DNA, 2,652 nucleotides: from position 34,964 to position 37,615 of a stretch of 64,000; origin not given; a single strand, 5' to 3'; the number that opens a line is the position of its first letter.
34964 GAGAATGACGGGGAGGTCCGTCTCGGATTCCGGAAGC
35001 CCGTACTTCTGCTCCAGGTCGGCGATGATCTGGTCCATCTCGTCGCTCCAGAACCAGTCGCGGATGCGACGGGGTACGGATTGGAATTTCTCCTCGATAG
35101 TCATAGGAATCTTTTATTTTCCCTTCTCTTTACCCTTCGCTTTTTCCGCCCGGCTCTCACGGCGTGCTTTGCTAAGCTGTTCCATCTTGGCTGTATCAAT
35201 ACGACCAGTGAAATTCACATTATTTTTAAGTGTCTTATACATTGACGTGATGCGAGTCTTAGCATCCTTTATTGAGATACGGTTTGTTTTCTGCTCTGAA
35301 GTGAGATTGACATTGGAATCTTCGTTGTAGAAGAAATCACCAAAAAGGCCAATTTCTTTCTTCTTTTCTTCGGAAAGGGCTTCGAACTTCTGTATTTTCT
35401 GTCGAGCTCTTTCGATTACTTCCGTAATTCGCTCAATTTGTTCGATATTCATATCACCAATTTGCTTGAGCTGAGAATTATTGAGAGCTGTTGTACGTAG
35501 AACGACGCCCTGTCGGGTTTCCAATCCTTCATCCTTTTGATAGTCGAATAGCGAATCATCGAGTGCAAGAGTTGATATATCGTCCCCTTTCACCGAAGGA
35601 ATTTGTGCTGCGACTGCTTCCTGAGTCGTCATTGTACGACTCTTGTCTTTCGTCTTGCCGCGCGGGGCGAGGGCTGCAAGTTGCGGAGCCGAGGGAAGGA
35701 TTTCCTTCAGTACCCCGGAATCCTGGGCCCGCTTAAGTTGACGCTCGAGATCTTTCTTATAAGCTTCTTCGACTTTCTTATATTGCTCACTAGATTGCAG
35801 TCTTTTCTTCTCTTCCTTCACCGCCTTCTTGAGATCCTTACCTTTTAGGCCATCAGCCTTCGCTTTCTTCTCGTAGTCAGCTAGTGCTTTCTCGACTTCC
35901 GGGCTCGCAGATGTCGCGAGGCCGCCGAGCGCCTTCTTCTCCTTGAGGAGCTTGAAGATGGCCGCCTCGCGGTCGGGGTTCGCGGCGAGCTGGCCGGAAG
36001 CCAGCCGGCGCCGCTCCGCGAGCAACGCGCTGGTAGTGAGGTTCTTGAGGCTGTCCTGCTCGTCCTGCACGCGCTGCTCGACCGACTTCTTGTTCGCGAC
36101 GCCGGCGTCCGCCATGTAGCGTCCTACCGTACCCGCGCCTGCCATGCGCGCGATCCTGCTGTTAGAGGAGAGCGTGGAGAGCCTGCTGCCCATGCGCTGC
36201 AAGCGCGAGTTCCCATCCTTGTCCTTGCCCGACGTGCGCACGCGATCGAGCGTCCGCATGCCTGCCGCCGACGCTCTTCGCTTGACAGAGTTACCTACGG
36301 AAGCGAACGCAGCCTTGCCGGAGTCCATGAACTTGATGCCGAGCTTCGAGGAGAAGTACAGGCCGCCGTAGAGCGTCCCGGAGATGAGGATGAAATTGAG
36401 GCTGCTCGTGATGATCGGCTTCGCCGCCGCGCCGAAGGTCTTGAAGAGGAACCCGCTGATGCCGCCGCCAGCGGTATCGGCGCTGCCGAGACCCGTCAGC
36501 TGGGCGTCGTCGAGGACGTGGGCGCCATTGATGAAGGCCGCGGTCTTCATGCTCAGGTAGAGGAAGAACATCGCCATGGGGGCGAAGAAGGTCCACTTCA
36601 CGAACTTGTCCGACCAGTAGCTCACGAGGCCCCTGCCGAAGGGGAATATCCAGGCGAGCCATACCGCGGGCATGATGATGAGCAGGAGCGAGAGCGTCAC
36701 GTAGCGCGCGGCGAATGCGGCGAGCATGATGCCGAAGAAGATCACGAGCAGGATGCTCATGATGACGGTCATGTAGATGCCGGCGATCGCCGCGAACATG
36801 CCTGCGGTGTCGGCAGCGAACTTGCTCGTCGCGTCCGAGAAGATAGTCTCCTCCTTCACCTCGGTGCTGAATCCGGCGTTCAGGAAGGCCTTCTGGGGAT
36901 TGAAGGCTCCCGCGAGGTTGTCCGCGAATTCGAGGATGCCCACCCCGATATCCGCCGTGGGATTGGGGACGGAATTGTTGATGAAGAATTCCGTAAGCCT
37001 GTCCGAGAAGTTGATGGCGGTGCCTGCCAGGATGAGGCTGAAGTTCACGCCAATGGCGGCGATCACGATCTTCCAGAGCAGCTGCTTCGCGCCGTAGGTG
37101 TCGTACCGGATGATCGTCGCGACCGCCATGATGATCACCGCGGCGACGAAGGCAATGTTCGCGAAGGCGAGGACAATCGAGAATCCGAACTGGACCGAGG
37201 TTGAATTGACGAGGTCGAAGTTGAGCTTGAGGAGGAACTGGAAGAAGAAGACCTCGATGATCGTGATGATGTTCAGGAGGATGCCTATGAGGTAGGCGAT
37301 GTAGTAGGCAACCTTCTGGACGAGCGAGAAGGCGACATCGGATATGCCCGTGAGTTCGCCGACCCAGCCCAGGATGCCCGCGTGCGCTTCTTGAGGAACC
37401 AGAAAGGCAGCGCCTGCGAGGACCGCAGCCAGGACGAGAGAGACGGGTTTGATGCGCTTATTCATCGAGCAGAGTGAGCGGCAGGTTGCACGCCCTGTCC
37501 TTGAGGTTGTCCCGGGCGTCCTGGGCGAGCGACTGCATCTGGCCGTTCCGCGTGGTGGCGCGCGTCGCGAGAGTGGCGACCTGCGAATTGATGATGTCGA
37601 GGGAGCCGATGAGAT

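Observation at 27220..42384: A 15-kb single-strand gene run couples uvrD-rsmA to a Gram-positive/CPR-style type IV secretion-like gene set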

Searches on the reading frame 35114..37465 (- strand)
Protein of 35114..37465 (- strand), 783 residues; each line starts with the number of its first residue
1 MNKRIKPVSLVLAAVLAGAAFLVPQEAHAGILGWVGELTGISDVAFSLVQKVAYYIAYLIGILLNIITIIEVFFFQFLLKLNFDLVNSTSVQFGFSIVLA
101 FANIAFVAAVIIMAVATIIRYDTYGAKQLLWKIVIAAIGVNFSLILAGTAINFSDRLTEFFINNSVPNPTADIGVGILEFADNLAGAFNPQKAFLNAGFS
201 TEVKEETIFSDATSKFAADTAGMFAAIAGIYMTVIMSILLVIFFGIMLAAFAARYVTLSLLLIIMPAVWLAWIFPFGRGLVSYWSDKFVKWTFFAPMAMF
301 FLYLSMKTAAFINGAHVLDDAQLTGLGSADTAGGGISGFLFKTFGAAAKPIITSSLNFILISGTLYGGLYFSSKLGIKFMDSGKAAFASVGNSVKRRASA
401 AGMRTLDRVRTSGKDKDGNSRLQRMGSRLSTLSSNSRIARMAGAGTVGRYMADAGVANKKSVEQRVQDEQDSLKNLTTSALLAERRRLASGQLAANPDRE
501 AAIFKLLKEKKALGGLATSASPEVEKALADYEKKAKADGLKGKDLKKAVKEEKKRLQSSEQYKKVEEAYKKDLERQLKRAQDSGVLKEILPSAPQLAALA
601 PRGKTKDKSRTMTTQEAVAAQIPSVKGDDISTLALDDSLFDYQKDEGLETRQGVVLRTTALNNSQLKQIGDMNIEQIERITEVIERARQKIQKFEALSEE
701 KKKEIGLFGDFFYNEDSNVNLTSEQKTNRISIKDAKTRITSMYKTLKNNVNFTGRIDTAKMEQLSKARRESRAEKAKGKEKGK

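Call 4: search_protein_families(library=pfam, max_evalue=0.01, proteins=[window:35114-37465:-])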
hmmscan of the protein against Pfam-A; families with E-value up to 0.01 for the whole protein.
window:35114-37465:- (783 aa): 0 families

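Call 31: find_homologous_proteins(query=window:35114-37465:-)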
Query window:35114-37465:- (783 aa): 22 proteins with E <= 0.001 among 8000 candidates.
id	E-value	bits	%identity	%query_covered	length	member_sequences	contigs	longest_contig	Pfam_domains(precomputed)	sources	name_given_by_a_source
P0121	0.0e+0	1675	100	100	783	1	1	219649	-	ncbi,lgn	-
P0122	1.1e-182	627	47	93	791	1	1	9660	-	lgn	-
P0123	2.4e-178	613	49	87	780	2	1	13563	-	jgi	jgi:hypothetical protein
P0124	1.8e-168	580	43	99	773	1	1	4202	PF19590.5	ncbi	-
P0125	2.8e-163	563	43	97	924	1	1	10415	-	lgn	-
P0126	3.5e-163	563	43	100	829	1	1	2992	-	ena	-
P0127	3.7e-154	533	40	97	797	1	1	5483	PF19590.5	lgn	-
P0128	2.1e-151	524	42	97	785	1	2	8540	-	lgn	-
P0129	1.3e-149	518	46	81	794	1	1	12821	PF19590.5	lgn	-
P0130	5.1e-148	513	41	94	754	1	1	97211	PF19590.5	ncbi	-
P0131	1.9e-145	504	41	91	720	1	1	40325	-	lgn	-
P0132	3.6e-140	487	39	98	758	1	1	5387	-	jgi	jgi:hypothetical protein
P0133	9.5e-103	363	36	78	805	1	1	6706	-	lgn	-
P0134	3.0e-57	213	29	76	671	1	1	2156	-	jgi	jgi:hypothetical protein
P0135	9.8e-56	208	30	73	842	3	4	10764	-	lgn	-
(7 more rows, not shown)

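Call 37: search_protein_families(library=pfam, alignment_id=A1, max_evalue=0.1)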
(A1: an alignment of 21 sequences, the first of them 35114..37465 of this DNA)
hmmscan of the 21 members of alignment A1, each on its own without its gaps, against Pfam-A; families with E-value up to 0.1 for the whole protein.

A. member 1, window:35114-37465:- (783 aa): 1 family
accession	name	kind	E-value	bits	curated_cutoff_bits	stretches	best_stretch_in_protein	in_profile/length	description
PF06212.17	GRIM-19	-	0.08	13.3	25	0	437-505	31-95/132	GRIM-19 protein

B. families by the number of members that match (of 21 scanned): 6 families
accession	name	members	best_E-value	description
PF16327.10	CcmF_C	1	0.0097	Cytochrome c-type biogenesis protein CcmF C-terminal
PF23131.1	DotY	1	0.014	DotY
PF17944.6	Arg_decarbox_C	1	0.029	Arginine decarboxylase C-terminal helical extension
PF16765.10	Pim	1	0.034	Pesticin immunity protein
PF06212.17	GRIM-19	1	0.08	GRIM-19 protein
PF14257.11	DUF4349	1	0.094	Domain of unknown function (DUF4349)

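Call 43: search_solved_structures(query=A1, max_evalue=1)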
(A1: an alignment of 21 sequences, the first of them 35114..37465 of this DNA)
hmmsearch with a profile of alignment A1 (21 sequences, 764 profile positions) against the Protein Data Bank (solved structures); distinct sequences matched with E-value up to 1: 11.
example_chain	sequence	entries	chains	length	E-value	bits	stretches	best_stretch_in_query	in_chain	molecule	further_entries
9e9c_q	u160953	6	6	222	0.04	15.8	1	645-759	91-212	Large ribosomal subunit protein mL64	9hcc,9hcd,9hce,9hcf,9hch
7ng8_D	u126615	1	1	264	0.076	14.9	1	420-606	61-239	Klebicin C activity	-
7nna_A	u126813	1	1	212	0.11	14.4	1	420-607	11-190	Klebicin C activity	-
6uxv_C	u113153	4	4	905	0.13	14.1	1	463-596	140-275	SWI/SNF chromatin-remodeling complex subunit SNF5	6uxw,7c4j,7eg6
7egm_C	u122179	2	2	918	0.14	14.1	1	463-596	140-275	SWI/SNF chromatin-remodeling complex subunit SNF5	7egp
8p0a_A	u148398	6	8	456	0.15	13.9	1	495-640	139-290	Structural maintenance of chromosomes protein 1A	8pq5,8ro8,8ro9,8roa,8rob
8ro6_A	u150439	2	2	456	0.15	13.9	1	495-640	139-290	Structural maintenance of chromosomes protein 1A (SMC1A)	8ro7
2i88_A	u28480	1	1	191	0.31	12.9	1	540-639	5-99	Colicin-E1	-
9itj_U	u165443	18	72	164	0.48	12.3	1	511-604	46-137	ATP synthase subunit b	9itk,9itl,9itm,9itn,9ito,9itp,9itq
8qfc_D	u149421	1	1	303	0.73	11.7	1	486-630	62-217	DDRGK domain-containing protein 1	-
9e5c_7g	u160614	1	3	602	0.74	11.6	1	615-721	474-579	Dynein, putative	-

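Call 48: search_protein_families(library=ncbifam, max_evalue=0.1, proteins=[window:35114-37465:-])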
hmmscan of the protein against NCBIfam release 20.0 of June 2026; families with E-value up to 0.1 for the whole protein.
window:35114-37465:- (783 aa): 0 families

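Call 51: predict_structure(alignment_id=A1)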
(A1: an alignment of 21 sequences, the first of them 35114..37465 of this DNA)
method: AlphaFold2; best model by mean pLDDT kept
length: 783 residues; sequences in the alignment: 21
mean_pLDDT: 70.6   pTM: 0.46
mean pLDDT of the five models: 70.6, 70.5, 67.0, 66.5, 64.3
residues with pLDDT >= 90: 4; 70-90: 455; 50-70: 217; < 50: 107
segments of 3 or more residues with pLDDT < 50: 1-10, 14-46, 170-175, 198-220, 316-341, 780-783
pLDDT, mean of each block of 10 residues (from residue 1): 44 45 34 36 46 63 74 82 79 83 80 71 64 80 79 84 68 53 67 55 35 43 57 73 84 88 86 82 88 86 80 50 35 41 51 64 79 72 70 59 62 63 71 65 60 66 82 87 84 75 89 74 83 87 80 83 85 87 81 87 73 83 84 81 67 83 87 85 85 81 65 72 61 83 81 68 66 56 43
secondary structure, 60 per line:
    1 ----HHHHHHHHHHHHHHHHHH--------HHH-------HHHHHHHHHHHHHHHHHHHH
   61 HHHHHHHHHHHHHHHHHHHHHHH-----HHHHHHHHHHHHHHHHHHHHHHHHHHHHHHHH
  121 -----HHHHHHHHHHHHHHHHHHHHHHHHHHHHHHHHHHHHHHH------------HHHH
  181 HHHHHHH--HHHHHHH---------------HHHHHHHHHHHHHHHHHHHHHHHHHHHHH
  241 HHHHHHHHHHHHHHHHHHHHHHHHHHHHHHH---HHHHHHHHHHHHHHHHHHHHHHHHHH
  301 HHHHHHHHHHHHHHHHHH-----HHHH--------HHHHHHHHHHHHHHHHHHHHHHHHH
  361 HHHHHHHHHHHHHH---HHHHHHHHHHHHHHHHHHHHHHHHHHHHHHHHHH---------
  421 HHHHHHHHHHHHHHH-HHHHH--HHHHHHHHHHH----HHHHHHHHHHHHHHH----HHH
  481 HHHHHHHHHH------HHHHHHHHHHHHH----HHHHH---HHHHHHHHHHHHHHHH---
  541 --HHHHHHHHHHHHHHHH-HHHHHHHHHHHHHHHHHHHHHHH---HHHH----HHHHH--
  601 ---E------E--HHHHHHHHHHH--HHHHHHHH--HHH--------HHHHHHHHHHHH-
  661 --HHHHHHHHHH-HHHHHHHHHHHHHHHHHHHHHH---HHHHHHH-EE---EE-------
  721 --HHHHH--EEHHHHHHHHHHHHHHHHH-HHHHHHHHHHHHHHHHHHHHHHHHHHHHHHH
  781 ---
elements in order (helices of 4 or more, strands of 3 or more residues): H5-22 H41-83 H89-120 H126-164 H177-187 H190-196 H212-271 H275-318 H324-327 H336-374 H378-411 H421-435 H437-441 H444-454 H459-473 H478-490 H497-509 H514-518 H522-537 H543-558 H560-582 H586-589 H594-598 H614-624 H627-634 H648-659 H663-672 H674-695 H699-705 H723-727 H732-748 H750-780

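Call 54: fold_search(model_id=the predicted structure, library=pdb)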
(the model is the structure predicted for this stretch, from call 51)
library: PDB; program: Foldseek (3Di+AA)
matches with E <= 10: 161; with E <= 0.001: 0
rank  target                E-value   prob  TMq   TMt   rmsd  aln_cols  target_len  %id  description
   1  8rt9_F                7.5e-02  0.99  0.17  0.37  11.3       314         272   16  Stalk complex full-length structure (TrwJ/VirB5-TrwI/VirB6) from the fully-assembled R388 type IV secretion system det (released 2024-06-19)
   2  8rtd_L                1.4e-01  1.00  0.22  0.50   8.6       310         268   14  Stalk-Arches-IMC structure from the fully-assembled R388 type IV secretion system determined by cryo-EM. (released 2024-06-19)
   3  7o3v_F                1.9e-01  0.97  0.18  0.39   9.1       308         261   16  Stalk complex structure (TrwJ/VirB5-TrwI/VirB6) from the fully-assembled R388 type IV secretion system determined by c (released 2022-06-22)
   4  7o3v_G                2.2e-01  0.91  0.17  0.35  10.1       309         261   15  Stalk complex structure (TrwJ/VirB5-TrwI/VirB6) from the fully-assembled R388 type IV secretion system determined by c (released 2022-06-22)
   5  8rtd_I                2.8e-01  0.92  0.15  0.38  13.0       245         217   14  Stalk-Arches-IMC structure from the fully-assembled R388 type IV secretion system determined by cryo-EM. (released 2024-06-19)
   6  8rtd_H                2.9e-01  0.93  0.16  0.40  12.2       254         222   15  Stalk-Arches-IMC structure from the fully-assembled R388 type IV secretion system determined by cryo-EM. (released 2024-06-19)
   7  9d43                  5.0e-01  0.16  0.15  0.11  32.2       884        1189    9  Cryo-EM structure of unliganded yeast Exportin Msn5 (released 2025-03-19)
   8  7o3v_J                5.6e-01  0.93  0.21  0.45   8.6       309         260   14  Stalk complex structure (TrwJ/VirB5-TrwI/VirB6) from the fully-assembled R388 type IV secretion system determined by c (released 2022-06-22)
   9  7zke_E                7.1e-01  0.09  0.11  0.07  28.8       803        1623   11  Mot1:TBP:DNA - pre-hydrolysis state (released 2023-04-26)
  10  7rro_H8               9.3e-01  0.08  0.11  0.13  24.7       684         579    9  Structure of the 48-nm repeat doublet microtubule from bovine tracheal cilia (released 2021-10-27)
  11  7p5j_A                1.0e+00  0.15  0.09  0.15  21.2       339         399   12  Cryo-EM structure of human TTYH1 in GDN (released 2021-08-11)
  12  7wb4_E                1.0e+00  0.09  0.11  0.08  28.7       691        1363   10  Cryo-EM structure of the NR subunit from X. laevis NPC (released 2022-03-02)
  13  8a9k_A                1.1e+00  0.06  0.10  0.09  34.2       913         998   11  Cryo-EM structure of USP1-UAF1 bound to FANCI and mono-ubiquitinated FANCD2 with ML323 (consensus reconstruction) (released 2022-10-12)
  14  6nc9                  1.3e+00  0.04  0.07  0.10  32.8       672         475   12  Lipid II flippase MurJ, outward-facing conformation (released 2019-04-17)
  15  4av3_A                1.5e+00  0.06  0.10  0.11  34.7       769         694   11  Crystal structure of Thermotoga Maritima sodium pumping membrane integral pyrophosphatase with metal ions in active si (released 2012-08-08)
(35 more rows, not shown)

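Call 88: find_encoding_contigs(protein=window:35114-37465:-, flank=2000, max_places=3)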
Protein window:35114-37465:- (783 aa): 2 contigs read that carry it; 1 place shown.
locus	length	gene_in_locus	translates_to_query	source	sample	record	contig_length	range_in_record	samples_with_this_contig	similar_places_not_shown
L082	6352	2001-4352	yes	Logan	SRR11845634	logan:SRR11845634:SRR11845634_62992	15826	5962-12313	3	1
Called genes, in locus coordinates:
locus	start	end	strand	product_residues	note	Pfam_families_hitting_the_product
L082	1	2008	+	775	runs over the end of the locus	-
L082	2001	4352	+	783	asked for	-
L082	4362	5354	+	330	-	-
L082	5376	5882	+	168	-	PF12666:PrgI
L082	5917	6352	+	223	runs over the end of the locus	PF26593:TraC-like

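Call 89: list_cluster_members(proteins=[window:35114-37465:-, window:31164-32885:-, window:24135-25478:-])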
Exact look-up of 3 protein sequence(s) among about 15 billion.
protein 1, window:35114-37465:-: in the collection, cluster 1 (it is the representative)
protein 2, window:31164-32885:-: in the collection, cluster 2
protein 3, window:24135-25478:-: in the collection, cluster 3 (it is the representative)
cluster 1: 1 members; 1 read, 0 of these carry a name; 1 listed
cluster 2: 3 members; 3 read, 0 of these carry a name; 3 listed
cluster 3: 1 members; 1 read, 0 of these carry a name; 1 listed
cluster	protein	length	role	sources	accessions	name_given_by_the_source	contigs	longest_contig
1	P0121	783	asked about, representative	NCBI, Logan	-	-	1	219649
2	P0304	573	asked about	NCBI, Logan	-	-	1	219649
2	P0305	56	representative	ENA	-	-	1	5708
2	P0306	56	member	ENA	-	-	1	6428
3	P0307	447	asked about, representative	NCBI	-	-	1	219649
